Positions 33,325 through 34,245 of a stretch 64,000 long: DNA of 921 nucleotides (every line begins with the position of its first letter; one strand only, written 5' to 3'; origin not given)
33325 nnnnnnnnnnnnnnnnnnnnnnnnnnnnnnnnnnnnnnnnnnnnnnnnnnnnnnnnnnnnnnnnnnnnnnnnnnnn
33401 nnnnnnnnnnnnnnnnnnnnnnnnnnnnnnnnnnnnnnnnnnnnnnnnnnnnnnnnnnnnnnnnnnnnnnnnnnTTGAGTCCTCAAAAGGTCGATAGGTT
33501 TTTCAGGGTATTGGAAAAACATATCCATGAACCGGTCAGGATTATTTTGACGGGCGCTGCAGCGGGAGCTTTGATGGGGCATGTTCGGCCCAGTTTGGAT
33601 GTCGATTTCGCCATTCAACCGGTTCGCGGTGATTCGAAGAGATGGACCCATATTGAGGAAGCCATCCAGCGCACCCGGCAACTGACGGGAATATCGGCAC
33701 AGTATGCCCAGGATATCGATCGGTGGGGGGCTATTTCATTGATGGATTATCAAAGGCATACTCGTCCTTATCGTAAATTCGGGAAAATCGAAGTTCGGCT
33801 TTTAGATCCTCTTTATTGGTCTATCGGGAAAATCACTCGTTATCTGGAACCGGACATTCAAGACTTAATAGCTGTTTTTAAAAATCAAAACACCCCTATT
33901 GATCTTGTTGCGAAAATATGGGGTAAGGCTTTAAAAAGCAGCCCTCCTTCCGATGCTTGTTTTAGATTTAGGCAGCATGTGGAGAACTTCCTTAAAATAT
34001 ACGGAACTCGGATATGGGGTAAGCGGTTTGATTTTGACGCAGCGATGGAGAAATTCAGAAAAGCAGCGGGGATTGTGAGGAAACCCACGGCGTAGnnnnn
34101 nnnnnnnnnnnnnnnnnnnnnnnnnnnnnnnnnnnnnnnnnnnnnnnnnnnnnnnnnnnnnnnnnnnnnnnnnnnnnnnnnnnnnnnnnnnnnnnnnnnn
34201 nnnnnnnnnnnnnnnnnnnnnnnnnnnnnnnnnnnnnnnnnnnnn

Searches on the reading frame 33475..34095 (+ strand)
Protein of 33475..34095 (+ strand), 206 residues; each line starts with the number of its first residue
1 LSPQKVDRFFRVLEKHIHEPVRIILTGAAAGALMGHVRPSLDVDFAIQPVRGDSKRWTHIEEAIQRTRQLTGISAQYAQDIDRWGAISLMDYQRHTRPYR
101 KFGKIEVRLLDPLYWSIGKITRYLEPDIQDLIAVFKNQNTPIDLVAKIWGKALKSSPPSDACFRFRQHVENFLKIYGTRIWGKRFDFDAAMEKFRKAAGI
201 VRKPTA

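Call 4: search_protein_families(library=pfam, proteins=[window:33475-34095:+], max_evalue=1)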
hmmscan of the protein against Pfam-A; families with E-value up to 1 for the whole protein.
window:33475-34095:+ (206 aa): 0 families

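Call 5: search_protein_families(library=padloc, proteins=[window:33475-34095:+], max_evalue=1)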
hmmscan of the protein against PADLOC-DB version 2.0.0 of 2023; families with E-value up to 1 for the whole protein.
window:33475-34095:+ (206 aa): 0 families

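Call 6: search_protein_families(library=ncbifam, proteins=[window:33475-34095:+], max_evalue=1)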
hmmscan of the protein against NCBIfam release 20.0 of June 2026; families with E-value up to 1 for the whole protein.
window:33475-34095:+ (206 aa): 2 families
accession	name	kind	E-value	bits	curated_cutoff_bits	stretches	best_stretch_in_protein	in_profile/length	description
NF009865.0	PRK13328.1-1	equivalog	0.084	12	487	1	6-34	203-231/256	type III pantothenate kinase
NF010042.0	PRK13517.1-2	equivalog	0.14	10.9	427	1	76-113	205-243/376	glutamate--cysteine ligase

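Call 8: find_homologous_proteins(query=window:33475-34095:+, max_evalue=0.001)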
Query window:33475-34095:+ (206 aa): 392 proteins with E <= 0.001 among 517 candidates; the best 120 are listed.
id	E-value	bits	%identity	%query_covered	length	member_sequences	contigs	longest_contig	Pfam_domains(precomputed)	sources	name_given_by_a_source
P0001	1.6e-113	396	100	84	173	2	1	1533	-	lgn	-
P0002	5.5e-82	293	61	98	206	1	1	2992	-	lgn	-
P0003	1.3e-77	278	60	97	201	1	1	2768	-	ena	-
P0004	1.6e-75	271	58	98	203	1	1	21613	-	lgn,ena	-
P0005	2.0e-75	271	57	97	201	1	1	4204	-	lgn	-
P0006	2.1e-75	271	57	97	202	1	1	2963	-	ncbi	-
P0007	4.3e-75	270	57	98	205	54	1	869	-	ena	-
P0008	4.5e-75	270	62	90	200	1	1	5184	-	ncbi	-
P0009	8.2e-75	269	58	98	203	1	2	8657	-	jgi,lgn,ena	-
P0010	2.1e-74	268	59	94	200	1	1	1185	-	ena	-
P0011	2.5e-74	268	56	100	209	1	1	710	-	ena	-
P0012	2.6e-74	267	55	98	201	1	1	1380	-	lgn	-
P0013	2.7e-74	267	57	97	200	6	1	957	-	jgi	jgi:hypothetical protein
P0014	3.0e-74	267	58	98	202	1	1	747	-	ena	-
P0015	4.7e-74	267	59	97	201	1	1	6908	-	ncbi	-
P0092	7.3e-69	250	52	98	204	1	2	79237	-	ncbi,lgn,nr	ncbi:MAG: hypothetical protein HY737_07305 [Candidatus Omnitrophica bacterium]|nr:hypothetical prote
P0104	1.7e-68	248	54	98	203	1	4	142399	-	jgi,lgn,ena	-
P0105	1.9e-68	248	55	95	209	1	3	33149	-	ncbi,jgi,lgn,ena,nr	ncbi:MAG: hypothetical protein A2901_08060 [Elusimicrobia bacterium RIFCSPLOWO2_01_FULL_54_10]|nr:MA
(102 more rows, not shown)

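Call 9: search_solved_structures(query=window:33475-34095:+, max_evalue=10)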
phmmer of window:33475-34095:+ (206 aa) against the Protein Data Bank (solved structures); distinct sequences matched with E-value up to 10: 0.

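Call 10: find_encoding_contigs(protein=P0104, flank=6000, max_places=3)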
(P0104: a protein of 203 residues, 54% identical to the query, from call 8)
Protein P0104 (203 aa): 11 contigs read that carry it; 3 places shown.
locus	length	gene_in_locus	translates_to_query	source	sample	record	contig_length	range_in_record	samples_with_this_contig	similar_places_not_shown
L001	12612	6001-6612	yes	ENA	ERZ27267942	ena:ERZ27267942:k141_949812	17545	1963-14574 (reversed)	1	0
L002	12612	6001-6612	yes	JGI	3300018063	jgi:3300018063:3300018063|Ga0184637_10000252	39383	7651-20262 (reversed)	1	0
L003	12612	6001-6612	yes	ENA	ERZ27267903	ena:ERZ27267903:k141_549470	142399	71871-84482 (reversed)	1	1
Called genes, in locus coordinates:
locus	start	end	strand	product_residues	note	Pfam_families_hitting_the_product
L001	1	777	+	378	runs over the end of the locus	PF00296:Bac_luciferase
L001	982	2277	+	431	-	PF08309:LVIVD (weak)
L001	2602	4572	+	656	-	PF04234:CopC, PF05425:CopD, PF13115:YtkA (weak)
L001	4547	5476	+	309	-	PF26549:Tricorn_N (weak), PF07676:PD40 (weak)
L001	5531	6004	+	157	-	PF13560:HTH_31, PF01381:HTH_3, PF12844:HTH_19 (weak), PF13443:HTH_26 (weak)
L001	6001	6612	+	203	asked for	-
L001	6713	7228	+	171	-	PF06052:3-HAO, PF07883:Cupin_2 (weak)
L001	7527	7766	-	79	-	-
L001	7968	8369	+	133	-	PF00903:Glyoxalase, PF22677:Ble-like_N (weak), PF13669:Glyoxalase_4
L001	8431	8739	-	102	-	PF05016:ParE_toxin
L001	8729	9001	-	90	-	PF02604:PhdYeFM_antitox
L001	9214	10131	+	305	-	PF03069:FmdA_AmdA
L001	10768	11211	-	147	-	PF01152:Bac_globin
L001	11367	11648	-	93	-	-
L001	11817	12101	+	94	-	-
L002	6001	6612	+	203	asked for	-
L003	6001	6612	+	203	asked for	-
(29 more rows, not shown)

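Call 11: find_encoding_contigs(protein=P0092, flank=6000, max_places=3)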
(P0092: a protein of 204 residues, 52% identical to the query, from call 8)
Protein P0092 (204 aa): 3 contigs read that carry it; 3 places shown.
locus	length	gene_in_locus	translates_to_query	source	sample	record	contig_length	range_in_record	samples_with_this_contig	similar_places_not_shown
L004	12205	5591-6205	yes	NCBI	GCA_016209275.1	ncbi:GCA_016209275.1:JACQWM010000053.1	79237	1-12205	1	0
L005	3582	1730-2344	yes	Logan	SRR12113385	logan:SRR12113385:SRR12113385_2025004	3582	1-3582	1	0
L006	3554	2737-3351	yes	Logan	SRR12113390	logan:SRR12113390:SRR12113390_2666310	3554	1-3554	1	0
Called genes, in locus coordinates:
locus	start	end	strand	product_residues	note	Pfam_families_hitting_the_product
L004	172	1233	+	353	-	PF04613:LpxD, PF25084:LbH_EIF2B, PF25087:GMPPB_C, PF00132:Hexapep (weak), PF14602:Hexapep_2 (faint), PF00132:Hexapep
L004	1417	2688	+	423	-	PF01637:ATPase_2, PF13173:AAA_14 (weak), PF03008:DUF234 (weak)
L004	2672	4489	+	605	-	PF02554:CstA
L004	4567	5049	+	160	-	PF01625:PMSR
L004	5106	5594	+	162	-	PF01381:HTH_3, PF13560:HTH_31, PF13443:HTH_26 (weak)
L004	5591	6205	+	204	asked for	-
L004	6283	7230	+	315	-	PF00005:ABC_tran, PF13304:AAA_21 (weak)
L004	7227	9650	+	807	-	PF01061:ABC2_membrane (weak), PF12679:ABC2_membrane_2, PF12698:ABC2_membrane_3, PF12730:ABC2_membrane_4 (weak), PF13346:ABC2_membrane_5 (weak), PF23357:DUF7088, PF09822:ABC_transp_aux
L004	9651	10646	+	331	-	PF14238:DUF4340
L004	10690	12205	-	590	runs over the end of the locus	PF17297:PEPCK_N, PF00821:PEPCK_GTP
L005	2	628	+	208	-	?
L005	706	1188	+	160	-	PF01625:PMSR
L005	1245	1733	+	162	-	PF01381:HTH_3, PF13560:HTH_31, PF13443:HTH_26 (weak)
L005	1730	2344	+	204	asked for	-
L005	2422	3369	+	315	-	PF00005:ABC_tran, PF13304:AAA_21 (weak)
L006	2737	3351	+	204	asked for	-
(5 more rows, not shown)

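Call 12: find_encoding_contigs(protein=P0105, flank=6000, max_places=3)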
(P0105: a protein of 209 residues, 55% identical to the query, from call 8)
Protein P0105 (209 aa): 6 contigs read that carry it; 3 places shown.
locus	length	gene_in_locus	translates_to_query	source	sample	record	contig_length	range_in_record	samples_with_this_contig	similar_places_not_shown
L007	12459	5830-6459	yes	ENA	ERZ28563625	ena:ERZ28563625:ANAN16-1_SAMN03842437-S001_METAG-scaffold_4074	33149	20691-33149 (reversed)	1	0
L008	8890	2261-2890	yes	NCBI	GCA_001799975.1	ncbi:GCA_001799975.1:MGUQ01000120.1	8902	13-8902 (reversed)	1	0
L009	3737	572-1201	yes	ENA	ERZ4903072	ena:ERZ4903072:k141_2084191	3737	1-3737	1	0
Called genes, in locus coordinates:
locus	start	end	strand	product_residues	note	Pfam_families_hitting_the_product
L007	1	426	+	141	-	?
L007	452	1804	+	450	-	PF00342:PGI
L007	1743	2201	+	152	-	-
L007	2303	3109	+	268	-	PF13174:TPR_6 (faint)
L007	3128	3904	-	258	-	-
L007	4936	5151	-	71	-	-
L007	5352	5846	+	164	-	PF13560:HTH_31, PF01381:HTH_3, PF12844:HTH_19 (faint), PF13443:HTH_26 (weak)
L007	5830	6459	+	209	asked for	-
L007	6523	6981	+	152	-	PF01592:NifU_N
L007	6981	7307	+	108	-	PF01521:Fe-S_biosyn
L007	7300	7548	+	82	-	-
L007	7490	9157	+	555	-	-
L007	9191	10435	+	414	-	PF01590:GAF, PF13185:GAF_2, PF13492:GAF_3, PF13487:HD_5, PF01966:HD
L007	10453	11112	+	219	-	PF00590:TP_methylase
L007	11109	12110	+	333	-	PF01118:Semialdhyde_dh, PF22698:Semialdhyde_dhC_1, PF02774:Semialdhyde_dhC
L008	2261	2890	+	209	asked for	-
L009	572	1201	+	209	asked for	-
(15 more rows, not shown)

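Call 15: search_solved_structures(query=A1, max_evalue=10, show_alignments=3)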
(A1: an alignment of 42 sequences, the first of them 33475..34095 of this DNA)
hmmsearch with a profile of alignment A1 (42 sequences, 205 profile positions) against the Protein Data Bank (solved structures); distinct sequences matched with E-value up to 10: 3.
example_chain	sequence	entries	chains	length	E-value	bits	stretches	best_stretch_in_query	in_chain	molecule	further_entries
2zhp_A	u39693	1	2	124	0.83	12.4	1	124-188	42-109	Bleomycin resistance protein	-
1byl_A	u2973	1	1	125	0.84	12.3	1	124-188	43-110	PROTEIN (BLEOMYCIN RESISTANCE PROTEIN)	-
5epa_A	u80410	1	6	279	1.1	12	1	160-187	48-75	SnoK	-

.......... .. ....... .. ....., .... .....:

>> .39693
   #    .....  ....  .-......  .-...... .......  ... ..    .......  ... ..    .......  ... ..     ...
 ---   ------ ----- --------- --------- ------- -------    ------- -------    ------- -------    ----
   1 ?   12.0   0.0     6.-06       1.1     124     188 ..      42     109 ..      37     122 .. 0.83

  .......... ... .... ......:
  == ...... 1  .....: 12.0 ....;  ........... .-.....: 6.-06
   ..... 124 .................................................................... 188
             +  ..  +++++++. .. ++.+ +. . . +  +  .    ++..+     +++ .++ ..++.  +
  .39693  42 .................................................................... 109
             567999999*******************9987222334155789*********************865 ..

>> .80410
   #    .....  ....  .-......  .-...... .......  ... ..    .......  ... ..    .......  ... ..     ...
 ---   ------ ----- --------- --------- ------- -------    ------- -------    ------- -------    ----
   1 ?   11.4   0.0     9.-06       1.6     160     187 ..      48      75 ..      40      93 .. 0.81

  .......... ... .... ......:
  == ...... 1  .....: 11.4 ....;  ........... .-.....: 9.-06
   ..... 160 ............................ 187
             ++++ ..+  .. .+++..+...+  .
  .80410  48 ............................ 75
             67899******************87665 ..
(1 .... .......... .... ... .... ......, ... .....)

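Call 19: predict_structure(alignment_id=A1)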
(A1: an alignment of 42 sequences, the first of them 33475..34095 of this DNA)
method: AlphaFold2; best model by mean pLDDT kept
length: 206 residues; sequences in the alignment: 42
mean_pLDDT: 94.1   pTM: 0.88
mean pLDDT of the five models: 94.1, 92.3, 91.6, 90.6, 90.4
residues with pLDDT >= 90: 181; 70-90: 20; 50-70: 4; < 50: 1
segments of 3 or more residues with pLDDT < 50: none
pLDDT, mean of each block of 10 residues (from residue 1): 92 96 96 86 93 86 97 96 94 97 97 97 94 96 98 97 98 98 97 97 64
secondary structure, 60 per line:
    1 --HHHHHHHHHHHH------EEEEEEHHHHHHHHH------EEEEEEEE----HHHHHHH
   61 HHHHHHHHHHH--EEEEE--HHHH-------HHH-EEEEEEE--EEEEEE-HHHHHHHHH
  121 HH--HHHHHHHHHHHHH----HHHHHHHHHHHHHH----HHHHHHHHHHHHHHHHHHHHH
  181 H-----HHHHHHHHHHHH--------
elements in order: H3-14 E21-26 H27-35 E42-49 H54-71 E74-78 H81-84 E96-102 E105-110 H112-122 H125-137 H142-155 H160-181 H187-198

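Call 21: fold_search(model_id=the predicted structure, library=pdb)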
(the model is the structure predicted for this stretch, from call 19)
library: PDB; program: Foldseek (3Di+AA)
matches with E <= 10: 292; with E <= 0.001: 0
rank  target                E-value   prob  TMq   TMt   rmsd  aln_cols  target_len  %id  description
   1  8an5_B                1.8e-02  0.99  0.39  0.43  11.0       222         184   13  MenAT1 toxin-antitoxin complex (rv0078a-rv0078b) from Mycobacterium tuberculosis H37Rv (released 2023-08-02)
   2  8an4_B                6.9e-02  0.72  0.30  0.32  14.4       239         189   12  MenT1 toxin (rv0078a) from Mycobacterium tuberculosis H37Rv (released 2023-08-02)
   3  2ewr                  8.1e-02  0.99  0.40  0.51   4.9       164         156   15  Crystal structure of a putative nucleotidyltransferase (tm1012) from Thermotoga maritima at 1.60 A resolution (released 2005-12-06)
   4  6w36                  4.2e-01  0.16  0.26  0.19  15.4       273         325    8  Crystal structure of FAM46C (released 2020-05-06)
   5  8iwg_B                5.2e-01  0.23  0.25  0.19  11.0       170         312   11  Pseudomoans Aerugiona Wildtype Ketopantoate Reductase native structure (released 2024-04-03)
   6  4i2e_A                5.2e-01  0.23  0.27  0.17  12.9       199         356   12  Ternary complex of mouse TdT with ssDNA and AMPcPP (released 2013-07-24)
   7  8eqb_B                5.4e-01  0.25  0.22  0.23  10.8       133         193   10  FAM46C/BCCIPalpha/Nanobody complex (released 2023-03-15)
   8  5d49_A                5.7e-01  0.25  0.26  0.17  12.2       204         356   10  Structural Basis for a New Templated Activity by Terminal Deoxynucleotidyl Transferase: Implications for V(D)J Recombi (released 2016-07-27)
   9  6go4                  5.7e-01  0.23  0.26  0.17  12.6       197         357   12  TdT chimera (Loop1 of pol mu) - binary complex with ddCTP (released 2019-06-05)
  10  7cqz                  5.7e-01  0.21  0.27  0.19  13.0       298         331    8  crystal structure of mouse FAM46C (TENT5C) (released 2021-06-09)
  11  8exe_A                6.3e-01  0.18  0.27  0.19  13.1       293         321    6  Crystal structure of human FAM46A-BCCIPa complex at 3.5 angstrom resolution (released 2023-03-15)
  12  4i2d                  7.0e-01  0.21  0.27  0.17  13.9       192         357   12  Binary complex of mouse TdT with AMPcPP (released 2013-07-24)
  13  8ix9_A                7.0e-01  0.20  0.26  0.19  10.9       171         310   13  Pseudomoans Aerugiona Wildtype Ketopantoate Reductase with NADPH (released 2024-04-03)
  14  6w3i_A                7.0e-01  0.14  0.27  0.19  14.0       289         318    9  Crystal structure of a FAM46C mutant in complex with Plk4 (released 2020-05-06)
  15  8b94_A                7.0e-01  0.07  0.19  0.17  18.5       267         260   14  Crystal structure of PPARG and NCOR2 with BAY-5516, an inverse agonist (released 2022-12-28)
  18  6y8q_A                7.3e-01  0.18  0.23  0.24  13.4       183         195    8  AbiEi antitoxin from Streptococcus agalactiae (released 2020-12-16)
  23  1wot_MODEL_1_A        1.1e+00  0.77  0.30  0.55   3.9        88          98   18  Structure of putative minimal nucleotidyltransferase (released 2004-09-07)
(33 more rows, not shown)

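Call 23: search_protein_representatives(alignment_id=A1)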
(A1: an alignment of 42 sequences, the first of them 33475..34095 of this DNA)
Query: 42 sequences, 205 profile positions. Proteins with E-value up to 0.001 (for the whole library): 228; up to 1e-10: 135; up to 1e-30: 59. The best 150 are listed.
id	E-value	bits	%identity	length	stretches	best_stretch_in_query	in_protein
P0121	2.2e-90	318.1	-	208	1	1-200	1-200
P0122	2.0e-76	272.4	-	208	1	1-201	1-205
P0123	7.7e-67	241.1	-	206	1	1-202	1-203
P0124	1.0e-65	237.5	-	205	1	1-197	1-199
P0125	1.4e-65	237.0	-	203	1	1-200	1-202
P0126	1.0e-60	221.1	-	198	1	1-195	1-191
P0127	1.6e-60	220.5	-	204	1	5-201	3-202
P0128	2.8e-59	216.4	-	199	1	1-195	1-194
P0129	8.0e-58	211.7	-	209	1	2-200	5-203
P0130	9.4e-58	211.5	-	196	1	1-192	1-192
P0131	1.3e-57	211.0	-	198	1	4-193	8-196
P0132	1.5e-56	207.5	-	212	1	1-201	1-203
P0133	8.6e-56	205.1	-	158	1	56-200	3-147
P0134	1.9e-55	204.0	-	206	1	1-202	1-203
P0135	1.1e-53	198.2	-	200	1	1-199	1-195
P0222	8.2e-16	74.5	-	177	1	3-177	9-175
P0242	5.5e-13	65.3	-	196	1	17-176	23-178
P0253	3.6e-11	59.3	-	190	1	12-182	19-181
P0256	2.9e-10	56.4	-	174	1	10-175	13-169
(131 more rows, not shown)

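Call 25: search_protein_families(library=pfam, alignment_id=A3, max_evalue=1)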
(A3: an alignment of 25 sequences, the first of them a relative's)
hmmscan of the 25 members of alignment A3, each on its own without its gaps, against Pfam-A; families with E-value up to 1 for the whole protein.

A. member 1, P0222 (177 aa): 2 families
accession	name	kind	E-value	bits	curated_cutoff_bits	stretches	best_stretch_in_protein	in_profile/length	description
PF19502.5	DUF6036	-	9.5e-16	58.5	23.6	1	12-129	6-115/164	Nucleotidyltransferase of unknown function (DUF6036)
PF00795.27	CN_hydrolase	-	0.2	11.4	23.2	1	9-74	15-80/256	Carbon-nitrogen hydrolase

B. families by the number of members that match (of 25 scanned): 27 families (the first 25 are shown)
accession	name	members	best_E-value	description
PF19502.5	DUF6036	19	5.8e-16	Nucleotidyltransferase of unknown function (DUF6036)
PF08843.17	AbiEii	9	6.9e-05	Nucleotidyl transferase AbiEii toxin, Type IV TA system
PF09970.15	DUF2204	5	0.00017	Nucleotidyl transferase of unknown function (DUF2204)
PF23617.1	EF-hand_15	2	0.14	EF-hand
PF09424.15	YqeY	1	1.5e-16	Yqey-like protein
PF10706.15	Aminoglyc_resit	1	0.0068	Aminoglycoside-2''-adenylyltransferase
PF06076.17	Orthopox_F14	1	0.0081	Orthopoxvirus F14 protein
PF21100.3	MCM_C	1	0.016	MCM protein C-terminal winged helix-turn-helix domain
PF21476.4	PF0610-like_N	1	0.028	PF0610-like, N-terminal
PF25263.1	DUF7863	1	0.045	Domain of unknown function (DUF7863)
PF05942.16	PaREP1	1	0.056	Archaeal PaREP1/PaREP8 family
PF09269.16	DUF1967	1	0.058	Domain of unknown function (DUF1967)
PF14527.11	LAGLIDADG_WhiA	1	0.058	WhiA LAGLIDADG-like domain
PF01548.23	DEDD_Tnp_IS110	1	0.064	Transposase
PF23008.3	FN3_Tor_3rd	1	0.096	Tyrosine-protein kinase receptor torso, third FN3 domain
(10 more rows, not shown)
